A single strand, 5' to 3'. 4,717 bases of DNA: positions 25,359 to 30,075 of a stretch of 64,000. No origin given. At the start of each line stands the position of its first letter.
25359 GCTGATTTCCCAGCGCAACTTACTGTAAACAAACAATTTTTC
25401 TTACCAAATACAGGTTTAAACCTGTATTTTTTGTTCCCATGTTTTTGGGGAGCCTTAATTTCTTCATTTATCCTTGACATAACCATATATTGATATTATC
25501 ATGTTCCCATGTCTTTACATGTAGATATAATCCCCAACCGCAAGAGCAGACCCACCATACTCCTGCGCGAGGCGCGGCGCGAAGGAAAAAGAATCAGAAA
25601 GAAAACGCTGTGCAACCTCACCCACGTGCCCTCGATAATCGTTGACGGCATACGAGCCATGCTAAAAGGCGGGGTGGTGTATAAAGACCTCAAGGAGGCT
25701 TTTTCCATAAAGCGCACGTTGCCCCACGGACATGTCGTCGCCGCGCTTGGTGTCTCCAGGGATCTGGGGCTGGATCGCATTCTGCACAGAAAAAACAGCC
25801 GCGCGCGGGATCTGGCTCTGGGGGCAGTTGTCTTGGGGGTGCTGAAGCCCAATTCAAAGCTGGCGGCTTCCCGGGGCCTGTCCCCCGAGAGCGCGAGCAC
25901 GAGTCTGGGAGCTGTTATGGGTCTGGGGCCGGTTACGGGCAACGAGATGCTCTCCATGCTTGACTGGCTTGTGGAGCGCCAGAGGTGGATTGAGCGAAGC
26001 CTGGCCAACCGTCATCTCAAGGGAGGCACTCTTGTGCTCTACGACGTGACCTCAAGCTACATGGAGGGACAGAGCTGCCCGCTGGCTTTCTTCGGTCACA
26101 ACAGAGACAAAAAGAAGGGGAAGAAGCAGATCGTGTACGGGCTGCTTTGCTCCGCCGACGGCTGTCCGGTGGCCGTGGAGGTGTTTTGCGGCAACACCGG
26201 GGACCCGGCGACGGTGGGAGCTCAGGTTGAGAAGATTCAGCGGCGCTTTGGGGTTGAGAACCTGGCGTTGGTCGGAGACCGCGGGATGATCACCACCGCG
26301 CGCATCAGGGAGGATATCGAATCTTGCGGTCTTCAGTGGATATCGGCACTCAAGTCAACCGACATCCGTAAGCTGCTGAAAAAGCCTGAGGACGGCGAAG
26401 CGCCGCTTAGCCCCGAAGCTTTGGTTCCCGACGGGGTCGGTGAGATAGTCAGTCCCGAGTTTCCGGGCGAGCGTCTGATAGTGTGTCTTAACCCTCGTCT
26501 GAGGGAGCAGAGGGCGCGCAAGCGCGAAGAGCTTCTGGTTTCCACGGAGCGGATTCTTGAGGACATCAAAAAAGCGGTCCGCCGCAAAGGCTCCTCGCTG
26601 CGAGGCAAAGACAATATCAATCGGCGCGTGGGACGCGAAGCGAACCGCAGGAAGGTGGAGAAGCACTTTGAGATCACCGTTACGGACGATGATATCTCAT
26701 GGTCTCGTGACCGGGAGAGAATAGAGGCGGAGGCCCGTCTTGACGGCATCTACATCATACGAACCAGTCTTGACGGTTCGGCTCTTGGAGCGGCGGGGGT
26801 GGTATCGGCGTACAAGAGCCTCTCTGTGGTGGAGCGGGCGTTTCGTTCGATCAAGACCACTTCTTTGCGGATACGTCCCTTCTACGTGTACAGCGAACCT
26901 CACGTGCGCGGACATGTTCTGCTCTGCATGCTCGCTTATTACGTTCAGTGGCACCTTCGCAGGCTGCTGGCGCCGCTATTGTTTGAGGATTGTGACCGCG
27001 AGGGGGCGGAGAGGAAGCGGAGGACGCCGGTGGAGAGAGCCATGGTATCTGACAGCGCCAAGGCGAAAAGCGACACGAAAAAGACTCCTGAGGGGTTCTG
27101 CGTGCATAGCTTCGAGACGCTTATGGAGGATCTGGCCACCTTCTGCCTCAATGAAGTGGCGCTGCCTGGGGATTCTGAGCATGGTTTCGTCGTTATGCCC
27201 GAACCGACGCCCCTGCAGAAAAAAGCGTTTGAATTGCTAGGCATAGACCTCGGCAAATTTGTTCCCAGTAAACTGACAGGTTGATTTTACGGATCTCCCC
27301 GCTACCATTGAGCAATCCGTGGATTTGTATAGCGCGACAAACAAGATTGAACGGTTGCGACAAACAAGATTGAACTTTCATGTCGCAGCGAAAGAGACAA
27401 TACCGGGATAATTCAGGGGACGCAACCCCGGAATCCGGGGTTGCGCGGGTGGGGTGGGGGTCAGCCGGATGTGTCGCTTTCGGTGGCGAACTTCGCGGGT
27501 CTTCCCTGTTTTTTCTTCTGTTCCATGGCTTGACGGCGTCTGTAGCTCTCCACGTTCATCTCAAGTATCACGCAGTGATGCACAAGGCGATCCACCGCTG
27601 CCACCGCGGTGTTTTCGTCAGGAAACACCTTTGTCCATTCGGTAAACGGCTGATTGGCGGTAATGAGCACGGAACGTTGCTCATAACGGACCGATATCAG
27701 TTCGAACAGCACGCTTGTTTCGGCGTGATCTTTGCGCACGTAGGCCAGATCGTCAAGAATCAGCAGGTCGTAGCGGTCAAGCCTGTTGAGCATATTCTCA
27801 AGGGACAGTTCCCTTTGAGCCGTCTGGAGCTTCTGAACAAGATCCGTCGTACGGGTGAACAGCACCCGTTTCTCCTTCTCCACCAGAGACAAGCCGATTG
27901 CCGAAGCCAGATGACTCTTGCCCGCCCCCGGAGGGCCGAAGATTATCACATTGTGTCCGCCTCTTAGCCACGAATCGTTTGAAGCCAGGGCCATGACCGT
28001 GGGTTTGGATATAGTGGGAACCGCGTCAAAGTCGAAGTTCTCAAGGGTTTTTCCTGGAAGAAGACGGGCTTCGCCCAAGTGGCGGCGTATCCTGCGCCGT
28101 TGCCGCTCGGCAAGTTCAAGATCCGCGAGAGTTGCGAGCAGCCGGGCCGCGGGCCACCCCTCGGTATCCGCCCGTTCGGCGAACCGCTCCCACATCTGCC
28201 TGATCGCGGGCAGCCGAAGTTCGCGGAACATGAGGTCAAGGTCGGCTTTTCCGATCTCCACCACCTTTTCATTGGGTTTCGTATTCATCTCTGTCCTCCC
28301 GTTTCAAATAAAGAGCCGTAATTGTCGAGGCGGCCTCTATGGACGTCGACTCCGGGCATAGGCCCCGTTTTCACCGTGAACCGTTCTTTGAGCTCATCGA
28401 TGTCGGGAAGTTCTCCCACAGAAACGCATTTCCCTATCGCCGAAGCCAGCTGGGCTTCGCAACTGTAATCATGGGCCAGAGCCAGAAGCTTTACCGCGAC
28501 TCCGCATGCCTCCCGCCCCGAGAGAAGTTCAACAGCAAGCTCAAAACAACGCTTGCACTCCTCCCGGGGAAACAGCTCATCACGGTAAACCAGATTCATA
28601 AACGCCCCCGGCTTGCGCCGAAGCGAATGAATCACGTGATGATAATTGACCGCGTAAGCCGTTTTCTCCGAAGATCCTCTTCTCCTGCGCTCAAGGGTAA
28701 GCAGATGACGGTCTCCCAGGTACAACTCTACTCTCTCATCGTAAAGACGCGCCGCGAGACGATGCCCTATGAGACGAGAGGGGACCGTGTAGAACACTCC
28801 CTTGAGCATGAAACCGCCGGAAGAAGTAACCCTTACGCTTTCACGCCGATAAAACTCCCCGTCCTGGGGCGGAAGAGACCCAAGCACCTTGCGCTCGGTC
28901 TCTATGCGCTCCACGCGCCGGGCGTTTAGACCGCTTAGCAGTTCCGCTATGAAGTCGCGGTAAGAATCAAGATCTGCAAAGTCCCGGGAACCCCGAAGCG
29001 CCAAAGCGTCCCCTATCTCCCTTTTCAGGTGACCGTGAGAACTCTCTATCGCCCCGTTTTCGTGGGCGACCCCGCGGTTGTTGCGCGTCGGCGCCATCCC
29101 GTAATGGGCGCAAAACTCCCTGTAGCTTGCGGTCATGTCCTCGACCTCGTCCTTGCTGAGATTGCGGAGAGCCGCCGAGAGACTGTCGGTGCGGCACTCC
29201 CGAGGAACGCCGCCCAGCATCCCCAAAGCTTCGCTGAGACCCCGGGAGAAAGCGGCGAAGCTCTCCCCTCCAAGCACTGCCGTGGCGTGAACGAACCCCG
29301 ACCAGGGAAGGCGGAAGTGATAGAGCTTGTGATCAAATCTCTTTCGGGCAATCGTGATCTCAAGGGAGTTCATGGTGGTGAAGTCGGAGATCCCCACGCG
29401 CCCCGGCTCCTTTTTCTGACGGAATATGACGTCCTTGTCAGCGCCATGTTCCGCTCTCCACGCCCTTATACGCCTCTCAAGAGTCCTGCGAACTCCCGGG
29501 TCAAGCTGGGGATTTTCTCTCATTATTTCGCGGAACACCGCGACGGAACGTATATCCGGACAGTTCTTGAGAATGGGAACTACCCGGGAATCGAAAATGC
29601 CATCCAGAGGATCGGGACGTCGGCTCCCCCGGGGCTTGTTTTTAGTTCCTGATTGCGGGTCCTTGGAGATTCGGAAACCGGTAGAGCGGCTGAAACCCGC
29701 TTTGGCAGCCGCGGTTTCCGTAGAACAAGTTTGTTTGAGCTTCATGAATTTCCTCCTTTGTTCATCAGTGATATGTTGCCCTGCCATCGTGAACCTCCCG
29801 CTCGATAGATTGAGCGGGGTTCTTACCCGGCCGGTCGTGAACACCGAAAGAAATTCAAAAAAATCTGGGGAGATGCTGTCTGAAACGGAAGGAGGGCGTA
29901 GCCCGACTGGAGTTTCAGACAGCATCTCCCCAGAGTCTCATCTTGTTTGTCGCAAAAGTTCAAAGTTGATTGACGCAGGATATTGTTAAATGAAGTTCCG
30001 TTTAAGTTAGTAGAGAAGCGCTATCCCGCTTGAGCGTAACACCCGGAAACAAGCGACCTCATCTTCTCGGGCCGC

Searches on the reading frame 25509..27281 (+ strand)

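Call 5: search_protein_families(library=pfam, proteins=[window:25509-27281:+], max_evalue=0.01)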
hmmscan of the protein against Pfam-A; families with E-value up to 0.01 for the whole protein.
window:25509-27281:+ (591 aa): 1 family
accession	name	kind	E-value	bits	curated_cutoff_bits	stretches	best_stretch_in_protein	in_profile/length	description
PF01609.27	DDE_Tnp_1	-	4.6e-15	56.3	23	1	174-477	5-198/200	Transposase DDE domain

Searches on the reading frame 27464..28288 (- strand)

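Call 66: search_protein_families(library=pfam, proteins=[window:27464-28288:-], max_evalue=0.0001)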
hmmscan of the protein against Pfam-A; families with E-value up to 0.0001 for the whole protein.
window:27464-28288:- (275 aa): 4 families
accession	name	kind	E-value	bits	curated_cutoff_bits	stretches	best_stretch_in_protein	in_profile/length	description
PF01695.23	IstB_IS21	-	2.4e-62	211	24.1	1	22-256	4-237/238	IstB-like ATP binding protein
PF00308.24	Bac_DnaA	-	6.7e-10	39.8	23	1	113-214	36-140/162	Bacterial DnaA ATPAse domain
PF13191.12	AAA_16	-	6.3e-05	24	32.6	0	111-192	24-113/167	AAA ATPase domain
PF01078.27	Mg_chelatase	-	7.8e-05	22.6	20.3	0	110-139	21-50/207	Magnesium chelatase, subunit ChlI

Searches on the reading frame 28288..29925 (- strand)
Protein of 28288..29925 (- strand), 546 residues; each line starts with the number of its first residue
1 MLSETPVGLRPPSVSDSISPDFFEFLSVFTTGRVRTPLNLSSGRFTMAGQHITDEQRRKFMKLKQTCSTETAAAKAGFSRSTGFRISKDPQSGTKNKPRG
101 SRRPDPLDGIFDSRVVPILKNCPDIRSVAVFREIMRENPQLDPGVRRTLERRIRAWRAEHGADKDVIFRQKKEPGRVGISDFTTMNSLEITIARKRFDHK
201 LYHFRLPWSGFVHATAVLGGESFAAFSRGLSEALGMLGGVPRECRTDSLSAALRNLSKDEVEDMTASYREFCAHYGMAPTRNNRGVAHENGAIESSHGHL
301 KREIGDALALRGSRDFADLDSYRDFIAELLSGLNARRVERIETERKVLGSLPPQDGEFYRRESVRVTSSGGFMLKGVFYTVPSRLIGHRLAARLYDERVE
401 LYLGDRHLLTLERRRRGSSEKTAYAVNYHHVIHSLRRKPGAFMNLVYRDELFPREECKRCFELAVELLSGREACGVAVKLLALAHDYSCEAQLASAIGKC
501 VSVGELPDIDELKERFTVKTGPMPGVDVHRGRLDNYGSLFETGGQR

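Call 66: search_protein_families(library=pfam, proteins=[window:28288-29925:-], max_evalue=0.0001)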
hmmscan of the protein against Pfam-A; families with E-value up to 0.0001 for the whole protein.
window:28288-29925:- (546 aa): 1 family
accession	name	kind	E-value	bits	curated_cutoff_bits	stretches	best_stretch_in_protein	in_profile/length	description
PF22483.2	Mu-transpos_C_2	-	1.2e-07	31.8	27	1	351-406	1-56/73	Mu transposase, C-terminal domain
